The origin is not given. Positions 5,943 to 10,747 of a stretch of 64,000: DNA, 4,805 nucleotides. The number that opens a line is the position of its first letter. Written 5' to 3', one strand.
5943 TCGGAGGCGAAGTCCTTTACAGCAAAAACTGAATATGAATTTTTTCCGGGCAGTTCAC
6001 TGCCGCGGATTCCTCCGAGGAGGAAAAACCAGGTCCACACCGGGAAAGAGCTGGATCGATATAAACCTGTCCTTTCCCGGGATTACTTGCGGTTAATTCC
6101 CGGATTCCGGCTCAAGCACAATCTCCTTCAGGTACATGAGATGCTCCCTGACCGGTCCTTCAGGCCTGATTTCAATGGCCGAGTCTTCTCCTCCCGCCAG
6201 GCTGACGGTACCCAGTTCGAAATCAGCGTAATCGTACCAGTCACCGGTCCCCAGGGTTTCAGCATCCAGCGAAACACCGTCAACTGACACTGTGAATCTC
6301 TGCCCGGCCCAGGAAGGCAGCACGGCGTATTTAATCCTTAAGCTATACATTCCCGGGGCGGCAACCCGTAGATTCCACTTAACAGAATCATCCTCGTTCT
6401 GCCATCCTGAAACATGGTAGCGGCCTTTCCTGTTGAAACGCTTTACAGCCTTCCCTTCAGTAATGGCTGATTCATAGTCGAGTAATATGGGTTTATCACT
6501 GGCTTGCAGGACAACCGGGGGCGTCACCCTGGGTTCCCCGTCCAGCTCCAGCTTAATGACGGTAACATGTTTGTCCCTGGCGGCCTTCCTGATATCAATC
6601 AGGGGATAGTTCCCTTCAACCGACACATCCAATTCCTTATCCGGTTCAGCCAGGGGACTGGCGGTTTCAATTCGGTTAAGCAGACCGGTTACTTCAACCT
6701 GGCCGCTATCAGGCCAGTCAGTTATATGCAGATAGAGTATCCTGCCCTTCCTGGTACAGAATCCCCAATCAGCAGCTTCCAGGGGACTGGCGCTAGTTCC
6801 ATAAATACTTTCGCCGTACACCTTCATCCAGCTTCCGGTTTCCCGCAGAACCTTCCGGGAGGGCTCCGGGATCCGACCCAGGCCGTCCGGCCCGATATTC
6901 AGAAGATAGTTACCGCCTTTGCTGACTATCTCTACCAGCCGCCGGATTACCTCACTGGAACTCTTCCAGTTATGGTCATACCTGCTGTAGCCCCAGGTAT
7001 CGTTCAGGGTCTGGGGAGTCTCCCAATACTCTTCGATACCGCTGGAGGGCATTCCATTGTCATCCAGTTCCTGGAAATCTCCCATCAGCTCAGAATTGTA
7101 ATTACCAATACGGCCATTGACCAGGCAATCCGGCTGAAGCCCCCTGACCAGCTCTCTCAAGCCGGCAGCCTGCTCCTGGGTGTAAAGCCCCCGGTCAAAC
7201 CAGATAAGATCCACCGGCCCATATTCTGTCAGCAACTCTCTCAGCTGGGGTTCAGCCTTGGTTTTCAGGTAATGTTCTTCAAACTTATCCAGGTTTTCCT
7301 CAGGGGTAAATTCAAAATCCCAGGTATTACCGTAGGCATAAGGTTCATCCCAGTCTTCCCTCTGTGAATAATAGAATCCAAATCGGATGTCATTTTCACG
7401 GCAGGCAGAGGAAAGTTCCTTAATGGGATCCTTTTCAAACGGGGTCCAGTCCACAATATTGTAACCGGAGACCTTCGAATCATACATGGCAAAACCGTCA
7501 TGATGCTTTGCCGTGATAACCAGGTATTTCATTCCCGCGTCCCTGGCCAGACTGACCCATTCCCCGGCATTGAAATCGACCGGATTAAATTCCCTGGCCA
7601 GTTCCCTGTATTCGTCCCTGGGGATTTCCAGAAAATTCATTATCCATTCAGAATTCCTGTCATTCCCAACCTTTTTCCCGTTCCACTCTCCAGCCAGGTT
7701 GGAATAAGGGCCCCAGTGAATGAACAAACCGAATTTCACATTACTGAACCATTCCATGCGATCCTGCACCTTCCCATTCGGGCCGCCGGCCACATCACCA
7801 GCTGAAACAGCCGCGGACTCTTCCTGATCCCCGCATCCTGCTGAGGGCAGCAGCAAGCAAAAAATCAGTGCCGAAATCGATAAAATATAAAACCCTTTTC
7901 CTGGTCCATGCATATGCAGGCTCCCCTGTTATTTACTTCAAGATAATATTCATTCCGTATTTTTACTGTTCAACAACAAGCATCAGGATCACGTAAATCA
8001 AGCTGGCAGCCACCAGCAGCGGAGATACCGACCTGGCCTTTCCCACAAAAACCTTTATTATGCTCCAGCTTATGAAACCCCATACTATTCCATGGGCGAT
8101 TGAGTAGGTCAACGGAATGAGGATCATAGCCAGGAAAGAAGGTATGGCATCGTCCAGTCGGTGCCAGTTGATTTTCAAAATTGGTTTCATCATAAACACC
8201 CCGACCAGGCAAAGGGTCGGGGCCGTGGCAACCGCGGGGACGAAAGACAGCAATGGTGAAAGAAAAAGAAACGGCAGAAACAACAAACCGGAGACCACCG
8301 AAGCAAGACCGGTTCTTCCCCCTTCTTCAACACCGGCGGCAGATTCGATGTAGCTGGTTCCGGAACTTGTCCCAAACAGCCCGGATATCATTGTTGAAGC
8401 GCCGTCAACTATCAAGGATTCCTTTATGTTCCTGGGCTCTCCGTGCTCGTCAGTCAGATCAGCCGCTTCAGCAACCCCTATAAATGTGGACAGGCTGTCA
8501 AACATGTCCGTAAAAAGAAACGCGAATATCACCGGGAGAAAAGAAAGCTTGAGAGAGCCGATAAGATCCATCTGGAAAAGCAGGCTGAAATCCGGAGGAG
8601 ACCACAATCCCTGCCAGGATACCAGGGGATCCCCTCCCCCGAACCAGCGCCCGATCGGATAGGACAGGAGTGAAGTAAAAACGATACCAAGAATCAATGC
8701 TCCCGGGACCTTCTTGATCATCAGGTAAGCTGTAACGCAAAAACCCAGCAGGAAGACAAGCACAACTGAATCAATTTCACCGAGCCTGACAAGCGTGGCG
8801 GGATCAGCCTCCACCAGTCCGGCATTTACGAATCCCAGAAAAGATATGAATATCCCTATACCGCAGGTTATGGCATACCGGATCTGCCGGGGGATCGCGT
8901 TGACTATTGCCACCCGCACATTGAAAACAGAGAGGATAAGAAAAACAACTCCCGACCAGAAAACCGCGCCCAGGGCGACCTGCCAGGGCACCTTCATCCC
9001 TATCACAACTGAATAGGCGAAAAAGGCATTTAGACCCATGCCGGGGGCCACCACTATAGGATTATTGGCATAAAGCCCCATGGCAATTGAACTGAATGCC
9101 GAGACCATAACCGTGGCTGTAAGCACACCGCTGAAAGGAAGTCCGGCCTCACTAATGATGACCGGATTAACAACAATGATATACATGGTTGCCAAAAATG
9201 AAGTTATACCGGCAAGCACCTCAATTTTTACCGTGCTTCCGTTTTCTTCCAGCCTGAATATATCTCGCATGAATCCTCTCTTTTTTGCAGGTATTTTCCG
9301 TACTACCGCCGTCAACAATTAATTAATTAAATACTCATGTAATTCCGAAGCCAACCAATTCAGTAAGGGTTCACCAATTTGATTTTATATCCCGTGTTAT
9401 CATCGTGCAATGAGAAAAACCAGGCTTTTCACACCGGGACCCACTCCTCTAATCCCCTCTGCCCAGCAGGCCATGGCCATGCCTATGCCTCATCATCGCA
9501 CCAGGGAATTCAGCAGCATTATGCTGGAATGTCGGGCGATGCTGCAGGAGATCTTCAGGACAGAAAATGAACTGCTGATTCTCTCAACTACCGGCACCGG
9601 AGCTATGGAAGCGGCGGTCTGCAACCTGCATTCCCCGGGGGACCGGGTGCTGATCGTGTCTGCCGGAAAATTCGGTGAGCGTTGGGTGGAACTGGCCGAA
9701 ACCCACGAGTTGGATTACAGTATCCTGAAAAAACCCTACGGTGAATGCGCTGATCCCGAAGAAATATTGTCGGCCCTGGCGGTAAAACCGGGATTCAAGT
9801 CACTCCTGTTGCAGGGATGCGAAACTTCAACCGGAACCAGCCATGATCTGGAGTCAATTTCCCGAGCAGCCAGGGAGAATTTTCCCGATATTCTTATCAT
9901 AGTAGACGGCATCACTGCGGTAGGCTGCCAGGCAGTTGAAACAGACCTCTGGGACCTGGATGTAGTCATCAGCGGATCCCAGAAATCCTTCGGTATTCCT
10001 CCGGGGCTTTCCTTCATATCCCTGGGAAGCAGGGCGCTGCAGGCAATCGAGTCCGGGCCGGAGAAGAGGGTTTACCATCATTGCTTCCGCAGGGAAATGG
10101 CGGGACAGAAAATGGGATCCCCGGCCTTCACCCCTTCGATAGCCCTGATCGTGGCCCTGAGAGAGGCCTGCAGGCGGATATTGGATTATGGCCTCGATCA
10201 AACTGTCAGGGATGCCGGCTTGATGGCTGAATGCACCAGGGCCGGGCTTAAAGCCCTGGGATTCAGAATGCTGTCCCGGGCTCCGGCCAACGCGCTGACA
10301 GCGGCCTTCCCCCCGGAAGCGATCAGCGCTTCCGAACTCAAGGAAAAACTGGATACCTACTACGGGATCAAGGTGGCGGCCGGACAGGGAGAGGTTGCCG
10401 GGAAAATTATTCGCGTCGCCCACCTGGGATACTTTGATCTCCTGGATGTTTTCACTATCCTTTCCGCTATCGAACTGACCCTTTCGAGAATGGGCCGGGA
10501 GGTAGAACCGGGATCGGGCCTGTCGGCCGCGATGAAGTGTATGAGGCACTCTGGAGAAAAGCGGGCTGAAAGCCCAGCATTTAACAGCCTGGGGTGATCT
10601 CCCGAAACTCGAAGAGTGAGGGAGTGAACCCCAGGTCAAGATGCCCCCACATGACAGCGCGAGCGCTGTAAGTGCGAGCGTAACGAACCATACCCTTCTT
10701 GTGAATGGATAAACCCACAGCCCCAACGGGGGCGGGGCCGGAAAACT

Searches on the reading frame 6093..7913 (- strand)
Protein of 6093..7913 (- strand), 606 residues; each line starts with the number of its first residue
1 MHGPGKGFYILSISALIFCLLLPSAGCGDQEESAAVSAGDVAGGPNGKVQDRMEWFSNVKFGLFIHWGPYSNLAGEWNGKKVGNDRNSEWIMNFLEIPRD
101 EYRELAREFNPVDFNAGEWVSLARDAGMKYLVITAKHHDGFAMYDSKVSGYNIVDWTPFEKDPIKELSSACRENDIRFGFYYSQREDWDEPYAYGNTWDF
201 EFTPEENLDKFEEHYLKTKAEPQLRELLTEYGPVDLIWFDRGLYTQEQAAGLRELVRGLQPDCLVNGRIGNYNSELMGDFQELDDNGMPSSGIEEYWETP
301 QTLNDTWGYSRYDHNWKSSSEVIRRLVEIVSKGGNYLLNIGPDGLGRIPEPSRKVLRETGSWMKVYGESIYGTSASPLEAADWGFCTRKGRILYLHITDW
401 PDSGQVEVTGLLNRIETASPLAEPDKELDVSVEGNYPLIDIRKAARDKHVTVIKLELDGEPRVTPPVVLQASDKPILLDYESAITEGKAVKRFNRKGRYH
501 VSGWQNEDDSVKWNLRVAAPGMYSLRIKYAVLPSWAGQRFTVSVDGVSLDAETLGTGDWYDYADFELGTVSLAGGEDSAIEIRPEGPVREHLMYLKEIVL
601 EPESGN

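Call 45: search_protein_families(library=pfam, proteins=[window:6093-7913:-], max_evalue=0.00001)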
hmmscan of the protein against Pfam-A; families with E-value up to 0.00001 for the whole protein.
window:6093-7913:- (606 aa): 1 family
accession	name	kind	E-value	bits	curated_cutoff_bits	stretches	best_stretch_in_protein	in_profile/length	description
PF01120.23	Alpha_L_fucos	-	1.8e-89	301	25.2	1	51-368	25-345/345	Alpha-L-fucosidase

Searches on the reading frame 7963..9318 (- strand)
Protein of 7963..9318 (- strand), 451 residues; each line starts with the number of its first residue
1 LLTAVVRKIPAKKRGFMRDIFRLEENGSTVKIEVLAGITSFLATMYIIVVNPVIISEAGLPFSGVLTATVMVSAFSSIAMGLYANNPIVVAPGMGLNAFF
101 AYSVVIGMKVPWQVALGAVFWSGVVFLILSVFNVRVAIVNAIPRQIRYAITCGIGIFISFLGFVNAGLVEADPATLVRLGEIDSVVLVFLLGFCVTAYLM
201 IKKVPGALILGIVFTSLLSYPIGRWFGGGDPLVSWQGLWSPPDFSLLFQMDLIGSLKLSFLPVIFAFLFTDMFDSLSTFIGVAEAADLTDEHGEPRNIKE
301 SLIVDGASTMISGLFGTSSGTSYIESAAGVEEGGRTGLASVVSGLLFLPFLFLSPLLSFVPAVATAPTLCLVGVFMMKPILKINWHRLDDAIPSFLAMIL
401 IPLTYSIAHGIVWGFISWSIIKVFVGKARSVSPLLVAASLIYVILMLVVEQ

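Call 45: search_protein_families(library=pfam, proteins=[window:7963-9318:-], max_evalue=0.00001)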
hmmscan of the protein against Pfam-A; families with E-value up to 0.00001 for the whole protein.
window:7963-9318:- (451 aa): 1 family
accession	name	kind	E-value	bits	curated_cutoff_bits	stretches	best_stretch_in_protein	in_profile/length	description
PF00860.26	Xan_ur_permease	-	3.3e-40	138.5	27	1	33-410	3-386/389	Permease family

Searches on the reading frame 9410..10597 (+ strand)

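Call 45: search_protein_families(library=pfam, proteins=[window:9410-10597:+], max_evalue=0.00001)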
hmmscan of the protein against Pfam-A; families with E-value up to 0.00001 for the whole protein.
window:9410-10597:+ (395 aa): 1 family
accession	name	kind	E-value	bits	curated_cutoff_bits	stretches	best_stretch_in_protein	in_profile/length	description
PF00266.25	Aminotran_5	-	1.9e-25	90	21.5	1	26-326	33-339/371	Aminotransferase class-V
